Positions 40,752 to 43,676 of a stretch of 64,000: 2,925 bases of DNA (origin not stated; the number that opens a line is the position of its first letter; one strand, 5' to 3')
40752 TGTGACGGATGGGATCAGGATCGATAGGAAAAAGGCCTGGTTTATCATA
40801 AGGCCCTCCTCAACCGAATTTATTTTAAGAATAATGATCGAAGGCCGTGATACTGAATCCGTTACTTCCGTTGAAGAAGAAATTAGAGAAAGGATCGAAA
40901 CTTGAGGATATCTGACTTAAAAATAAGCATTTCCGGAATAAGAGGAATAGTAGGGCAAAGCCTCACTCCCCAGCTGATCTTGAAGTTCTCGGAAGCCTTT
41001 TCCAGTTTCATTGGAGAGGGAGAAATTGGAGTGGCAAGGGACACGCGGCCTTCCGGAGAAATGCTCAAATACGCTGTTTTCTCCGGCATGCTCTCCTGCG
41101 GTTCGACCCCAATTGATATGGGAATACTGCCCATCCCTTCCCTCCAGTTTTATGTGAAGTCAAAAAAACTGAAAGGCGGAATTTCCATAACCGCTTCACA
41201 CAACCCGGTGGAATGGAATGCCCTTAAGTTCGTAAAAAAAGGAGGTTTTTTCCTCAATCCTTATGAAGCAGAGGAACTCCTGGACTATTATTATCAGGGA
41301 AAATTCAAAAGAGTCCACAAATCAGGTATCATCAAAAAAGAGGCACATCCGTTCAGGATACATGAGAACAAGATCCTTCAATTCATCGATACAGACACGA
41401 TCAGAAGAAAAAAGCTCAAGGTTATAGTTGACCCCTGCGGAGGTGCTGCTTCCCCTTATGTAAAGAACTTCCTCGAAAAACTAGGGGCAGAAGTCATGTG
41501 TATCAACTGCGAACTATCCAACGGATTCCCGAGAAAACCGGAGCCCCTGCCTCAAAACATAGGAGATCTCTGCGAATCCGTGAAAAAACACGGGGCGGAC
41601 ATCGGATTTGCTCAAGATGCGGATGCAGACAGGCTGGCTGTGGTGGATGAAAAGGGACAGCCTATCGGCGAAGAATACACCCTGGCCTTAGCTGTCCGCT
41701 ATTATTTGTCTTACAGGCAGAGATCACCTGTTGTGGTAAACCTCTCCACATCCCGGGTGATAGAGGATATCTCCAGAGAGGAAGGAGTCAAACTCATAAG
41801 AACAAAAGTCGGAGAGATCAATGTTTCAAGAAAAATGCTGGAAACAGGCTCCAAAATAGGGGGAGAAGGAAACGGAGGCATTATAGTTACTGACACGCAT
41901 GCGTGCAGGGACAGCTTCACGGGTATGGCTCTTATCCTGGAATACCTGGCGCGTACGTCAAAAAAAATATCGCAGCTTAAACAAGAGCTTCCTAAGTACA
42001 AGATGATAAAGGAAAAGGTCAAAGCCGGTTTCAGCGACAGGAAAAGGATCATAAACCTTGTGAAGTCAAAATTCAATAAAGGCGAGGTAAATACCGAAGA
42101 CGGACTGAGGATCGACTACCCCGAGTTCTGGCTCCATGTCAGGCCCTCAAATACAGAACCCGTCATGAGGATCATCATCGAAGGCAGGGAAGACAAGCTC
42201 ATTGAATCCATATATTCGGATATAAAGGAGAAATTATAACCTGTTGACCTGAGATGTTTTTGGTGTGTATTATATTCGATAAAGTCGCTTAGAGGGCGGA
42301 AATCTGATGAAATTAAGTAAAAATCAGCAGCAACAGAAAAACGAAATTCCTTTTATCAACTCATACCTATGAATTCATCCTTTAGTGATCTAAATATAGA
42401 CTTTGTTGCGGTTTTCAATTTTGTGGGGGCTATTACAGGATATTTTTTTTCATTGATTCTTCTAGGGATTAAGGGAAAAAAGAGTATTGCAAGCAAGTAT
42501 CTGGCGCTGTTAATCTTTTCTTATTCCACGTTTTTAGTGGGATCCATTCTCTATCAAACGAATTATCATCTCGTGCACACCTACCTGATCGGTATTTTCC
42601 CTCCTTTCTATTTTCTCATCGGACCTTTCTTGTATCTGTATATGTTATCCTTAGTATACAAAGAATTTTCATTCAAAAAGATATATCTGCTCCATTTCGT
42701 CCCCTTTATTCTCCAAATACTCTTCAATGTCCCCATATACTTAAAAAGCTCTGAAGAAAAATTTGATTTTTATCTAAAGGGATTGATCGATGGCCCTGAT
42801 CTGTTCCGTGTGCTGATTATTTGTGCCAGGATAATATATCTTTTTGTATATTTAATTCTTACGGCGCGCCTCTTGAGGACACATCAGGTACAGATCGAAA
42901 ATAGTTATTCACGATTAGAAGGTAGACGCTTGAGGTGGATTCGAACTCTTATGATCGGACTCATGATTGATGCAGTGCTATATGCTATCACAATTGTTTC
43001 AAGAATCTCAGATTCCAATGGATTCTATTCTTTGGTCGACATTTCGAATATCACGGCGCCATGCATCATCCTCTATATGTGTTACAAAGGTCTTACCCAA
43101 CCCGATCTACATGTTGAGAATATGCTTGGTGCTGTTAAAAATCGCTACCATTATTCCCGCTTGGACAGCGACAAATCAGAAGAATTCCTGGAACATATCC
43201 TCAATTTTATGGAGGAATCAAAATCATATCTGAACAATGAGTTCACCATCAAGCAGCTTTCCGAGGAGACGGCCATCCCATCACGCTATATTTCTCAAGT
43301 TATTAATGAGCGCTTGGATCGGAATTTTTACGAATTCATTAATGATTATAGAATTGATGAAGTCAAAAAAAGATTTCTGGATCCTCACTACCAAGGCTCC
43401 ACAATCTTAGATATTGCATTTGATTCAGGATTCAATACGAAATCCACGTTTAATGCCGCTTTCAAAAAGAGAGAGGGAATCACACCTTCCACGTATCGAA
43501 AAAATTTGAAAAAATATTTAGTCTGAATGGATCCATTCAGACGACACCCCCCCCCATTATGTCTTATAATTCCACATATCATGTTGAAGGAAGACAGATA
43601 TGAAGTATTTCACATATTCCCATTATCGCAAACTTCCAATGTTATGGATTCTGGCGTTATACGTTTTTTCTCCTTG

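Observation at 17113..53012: Nine co-oriented copies of a portable promoter-plus-leader repeat, each directly upstream of an unrelated + strand gene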

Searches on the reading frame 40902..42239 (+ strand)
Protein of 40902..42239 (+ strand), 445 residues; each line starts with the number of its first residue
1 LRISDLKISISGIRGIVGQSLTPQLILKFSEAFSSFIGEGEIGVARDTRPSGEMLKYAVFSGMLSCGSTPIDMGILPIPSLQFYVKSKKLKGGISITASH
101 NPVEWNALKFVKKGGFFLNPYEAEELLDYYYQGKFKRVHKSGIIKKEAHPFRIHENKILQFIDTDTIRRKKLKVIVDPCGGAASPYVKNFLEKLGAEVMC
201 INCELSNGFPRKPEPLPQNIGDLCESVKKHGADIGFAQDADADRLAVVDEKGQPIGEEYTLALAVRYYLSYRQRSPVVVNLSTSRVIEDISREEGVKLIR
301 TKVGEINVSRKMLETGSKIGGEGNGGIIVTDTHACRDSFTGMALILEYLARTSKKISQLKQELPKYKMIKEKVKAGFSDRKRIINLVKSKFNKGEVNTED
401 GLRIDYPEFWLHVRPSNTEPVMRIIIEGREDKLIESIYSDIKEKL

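Call 72: search_protein_families(library=pfam, proteins=[window:40902-42239:+])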
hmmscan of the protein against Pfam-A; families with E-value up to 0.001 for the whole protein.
window:40902-42239:+ (445 aa): 4 families
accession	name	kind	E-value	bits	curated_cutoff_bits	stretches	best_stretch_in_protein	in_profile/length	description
PF02878.22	PGM_PMM_I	-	1.3e-30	106.4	22.5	1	11-134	7-135/138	Phosphoglucomutase/phosphomannomutase, alpha/beta/alpha domain I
PF02879.22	PGM_PMM_II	-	6.2e-26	91.4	29.3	1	156-252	5-103/103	Phosphoglucomutase/phosphomannomutase, alpha/beta/alpha domain II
PF02880.22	PGM_PMM_III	-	5.5e-22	78.5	20.7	1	259-365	4-114/115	Phosphoglucomutase/phosphomannomutase, alpha/beta/alpha domain III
PF00408.26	PGM_PMM_IV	-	1.4e-08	35.1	23.1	1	395-442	27-66/68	Phosphoglucomutase/phosphomannomutase, C-terminal domain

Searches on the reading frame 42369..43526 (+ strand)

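Call 12: search_protein_families(library=pfam, proteins=[window:42369-43526:+])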
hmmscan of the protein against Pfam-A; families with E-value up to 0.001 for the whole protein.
window:42369-43526:+ (385 aa): 2 families
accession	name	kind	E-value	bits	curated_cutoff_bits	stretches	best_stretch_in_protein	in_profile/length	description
PF12833.13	HTH_18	-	6.5e-18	65.3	33.6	1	297-378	1-79/80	Helix-turn-helix domain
PF00165.29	HTH_AraC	-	8.1e-07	29.5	26.6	1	340-378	4-42/42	Bacterial regulatory helix-turn-helix proteins, AraC family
